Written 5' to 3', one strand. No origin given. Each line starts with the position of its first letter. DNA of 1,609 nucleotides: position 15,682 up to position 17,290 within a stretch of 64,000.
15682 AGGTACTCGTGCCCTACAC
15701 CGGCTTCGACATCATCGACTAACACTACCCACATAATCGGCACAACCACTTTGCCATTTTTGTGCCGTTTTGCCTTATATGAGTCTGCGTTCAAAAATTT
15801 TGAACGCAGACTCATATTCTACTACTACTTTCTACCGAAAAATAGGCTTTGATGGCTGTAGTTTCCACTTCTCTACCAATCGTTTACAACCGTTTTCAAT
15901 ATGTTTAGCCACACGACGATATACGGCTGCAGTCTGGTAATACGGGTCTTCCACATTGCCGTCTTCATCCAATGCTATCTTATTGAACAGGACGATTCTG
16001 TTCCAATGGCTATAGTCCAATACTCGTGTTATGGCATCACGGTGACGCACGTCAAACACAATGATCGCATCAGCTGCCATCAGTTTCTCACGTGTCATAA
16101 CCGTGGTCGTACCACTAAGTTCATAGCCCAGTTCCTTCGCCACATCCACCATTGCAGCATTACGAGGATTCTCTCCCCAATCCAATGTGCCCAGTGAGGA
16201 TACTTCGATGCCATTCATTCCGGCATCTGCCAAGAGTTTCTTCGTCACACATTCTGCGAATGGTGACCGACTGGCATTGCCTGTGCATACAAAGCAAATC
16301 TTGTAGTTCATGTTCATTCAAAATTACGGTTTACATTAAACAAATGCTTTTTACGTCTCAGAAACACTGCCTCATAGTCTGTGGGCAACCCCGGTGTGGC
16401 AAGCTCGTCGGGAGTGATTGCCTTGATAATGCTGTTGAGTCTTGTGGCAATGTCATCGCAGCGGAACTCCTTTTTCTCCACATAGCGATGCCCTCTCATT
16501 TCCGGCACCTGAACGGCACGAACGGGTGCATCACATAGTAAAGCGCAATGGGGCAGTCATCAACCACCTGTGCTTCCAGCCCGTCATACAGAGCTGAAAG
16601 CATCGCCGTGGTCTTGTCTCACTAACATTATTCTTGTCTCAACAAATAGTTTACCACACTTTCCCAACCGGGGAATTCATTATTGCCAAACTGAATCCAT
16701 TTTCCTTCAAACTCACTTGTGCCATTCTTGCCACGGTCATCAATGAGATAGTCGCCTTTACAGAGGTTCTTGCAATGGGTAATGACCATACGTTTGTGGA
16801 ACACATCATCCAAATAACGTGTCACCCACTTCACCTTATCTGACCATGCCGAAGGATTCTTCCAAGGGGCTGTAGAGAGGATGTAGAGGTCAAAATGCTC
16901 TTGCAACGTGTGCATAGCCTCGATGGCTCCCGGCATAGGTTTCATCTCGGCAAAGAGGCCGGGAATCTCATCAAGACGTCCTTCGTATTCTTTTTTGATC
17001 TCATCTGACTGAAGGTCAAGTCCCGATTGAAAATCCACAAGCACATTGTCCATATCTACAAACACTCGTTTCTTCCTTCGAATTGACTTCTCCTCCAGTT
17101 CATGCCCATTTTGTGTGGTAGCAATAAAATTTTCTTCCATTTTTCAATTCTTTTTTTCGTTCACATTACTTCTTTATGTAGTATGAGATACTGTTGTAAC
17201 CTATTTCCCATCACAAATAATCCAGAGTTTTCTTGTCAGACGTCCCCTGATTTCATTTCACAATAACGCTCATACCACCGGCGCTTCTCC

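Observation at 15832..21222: Co-directional ADP-ribose / nucleotide / phosphoester enzyme island headed by an NrtR-like regulator, with no NAD biosynthesis genes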

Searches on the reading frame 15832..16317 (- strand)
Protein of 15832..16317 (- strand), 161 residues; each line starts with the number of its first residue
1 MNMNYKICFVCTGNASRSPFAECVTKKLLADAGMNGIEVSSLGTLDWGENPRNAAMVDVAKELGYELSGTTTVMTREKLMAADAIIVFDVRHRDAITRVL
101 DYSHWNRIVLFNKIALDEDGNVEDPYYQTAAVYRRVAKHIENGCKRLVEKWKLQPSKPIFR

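Call 3: search_protein_families(library=pfam, proteins=[window:15832-16317:-], max_evalue=0.01)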
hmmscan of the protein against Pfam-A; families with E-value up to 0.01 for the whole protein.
window:15832-16317:- (161 aa): 1 family
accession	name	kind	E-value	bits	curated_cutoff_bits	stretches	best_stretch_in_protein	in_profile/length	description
PF01451.26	LMWPc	-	8.1e-25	88.1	23.2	1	7-147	1-143/144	Low molecular weight phosphotyrosine protein phosphatase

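Call 4: search_protein_families(library=ncbifam, proteins=[window:15832-16317:-], max_evalue=0.01)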
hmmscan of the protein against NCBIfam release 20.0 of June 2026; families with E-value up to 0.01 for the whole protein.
window:15832-16317:- (161 aa): 6 families
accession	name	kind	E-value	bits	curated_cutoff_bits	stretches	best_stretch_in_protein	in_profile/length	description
NF008486.0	PRK11391.1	equivalog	3.5e-09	37.3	247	1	6-144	8-139/148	phosphotyrosine-protein phosphatase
NF010053.0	PRK13530.1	subfamily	1.8e-08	34.8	215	1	6-148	5-129/133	arsenate reductase (thioredoxin)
NF007520.0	PRK10126.1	equivalog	1.6e-07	31.9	243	1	4-145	2-136/147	low molecular weight protein-tyrosine-phosphatase Wzb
TIGR02691.1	arsC_pI258_fam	equivalog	2.6e-07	30.9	174.3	1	7-105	1-96/129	arsenate reductase (thioredoxin)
TIGR02689.1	ars_reduc_gluta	equivalog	7e-06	26.2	157.6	1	6-148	2-126/126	arsenate reductase, glutathione/glutaredoxin type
NF047694.1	TnucaseNucIStaph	equivalog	0.0062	16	250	1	74-145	97-167/175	thermonuclease NucI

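Call 27: search_protein_families(library=phrogs, proteins=[window:15832-16317:-], max_evalue=0.001)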
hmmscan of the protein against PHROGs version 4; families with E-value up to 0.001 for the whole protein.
window:15832-16317:- (161 aa): 1 family
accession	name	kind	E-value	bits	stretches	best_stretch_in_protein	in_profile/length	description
phrog_12429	-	unknown function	6e-21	76.4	1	6-150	5-145/148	-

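Call 28: search_protein_families(library=padloc, proteins=[window:15832-16317:-], max_evalue=0.001)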
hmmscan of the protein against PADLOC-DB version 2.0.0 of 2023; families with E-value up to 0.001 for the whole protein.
window:15832-16317:- (161 aa): 0 families

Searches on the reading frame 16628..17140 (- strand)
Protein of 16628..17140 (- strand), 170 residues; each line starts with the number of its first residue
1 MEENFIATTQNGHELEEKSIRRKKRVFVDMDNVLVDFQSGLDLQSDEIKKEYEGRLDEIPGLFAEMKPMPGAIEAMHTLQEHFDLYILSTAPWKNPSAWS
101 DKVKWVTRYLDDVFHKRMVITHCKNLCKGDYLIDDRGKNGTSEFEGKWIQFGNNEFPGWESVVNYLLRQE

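Call 3: search_protein_families(library=pfam, proteins=[window:16628-17140:-], max_evalue=0.01)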
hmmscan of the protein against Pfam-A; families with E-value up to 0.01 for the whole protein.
window:16628-17140:- (170 aa): 1 family
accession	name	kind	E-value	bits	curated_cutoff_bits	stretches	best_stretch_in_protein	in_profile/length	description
PF06941.18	NT5C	-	6.9e-17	62.3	24.8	1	60-154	60-153/180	5' nucleotidase, deoxy (Pyrimidine), cytosolic type C protein (NT5C)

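Call 4: search_protein_families(library=ncbifam, proteins=[window:16628-17140:-], max_evalue=0.01)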
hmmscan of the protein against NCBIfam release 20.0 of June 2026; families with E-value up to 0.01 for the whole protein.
window:16628-17140:- (170 aa): 2 families
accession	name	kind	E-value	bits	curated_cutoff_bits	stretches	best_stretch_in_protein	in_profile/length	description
NF010109.0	PRK13582.1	equivalog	0.00063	19.5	133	1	51-90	52-91/205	bifunctional phosphoserine phosphatase/homoserine phosphotransferase ThrH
TIGR02254.1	YjjG_YfnB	equivalog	0.0049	16.4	159.9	0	65-113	95-142/223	YjjG family noncanonical pyrimidine nucleotidase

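Call 27: search_protein_families(library=phrogs, proteins=[window:16628-17140:-], max_evalue=0.001)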
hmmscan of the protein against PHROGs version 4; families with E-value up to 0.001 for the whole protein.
window:16628-17140:- (170 aa): 4 families
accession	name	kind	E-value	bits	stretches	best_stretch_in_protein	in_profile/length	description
phrog_420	-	unknown function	1.1e-23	85.1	1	19-141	9-163/267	unknown function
phrog_2643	-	moron, auxiliary metabolic gene and host takeover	5.9e-10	40.1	1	22-139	5-142/182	5'-3' deoxyribonucleotidase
phrog_1238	-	moron, auxiliary metabolic gene and host takeover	1.4e-06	29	1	13-166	12-132/155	phosphoheptose isomerase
phrog_415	-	other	0.00084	20.1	1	14-92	12-90/218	polynucleotide kinase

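Call 28: search_protein_families(library=padloc, proteins=[window:16628-17140:-], max_evalue=0.001)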
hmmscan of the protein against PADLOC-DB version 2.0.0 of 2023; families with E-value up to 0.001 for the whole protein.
window:16628-17140:- (170 aa): 0 families
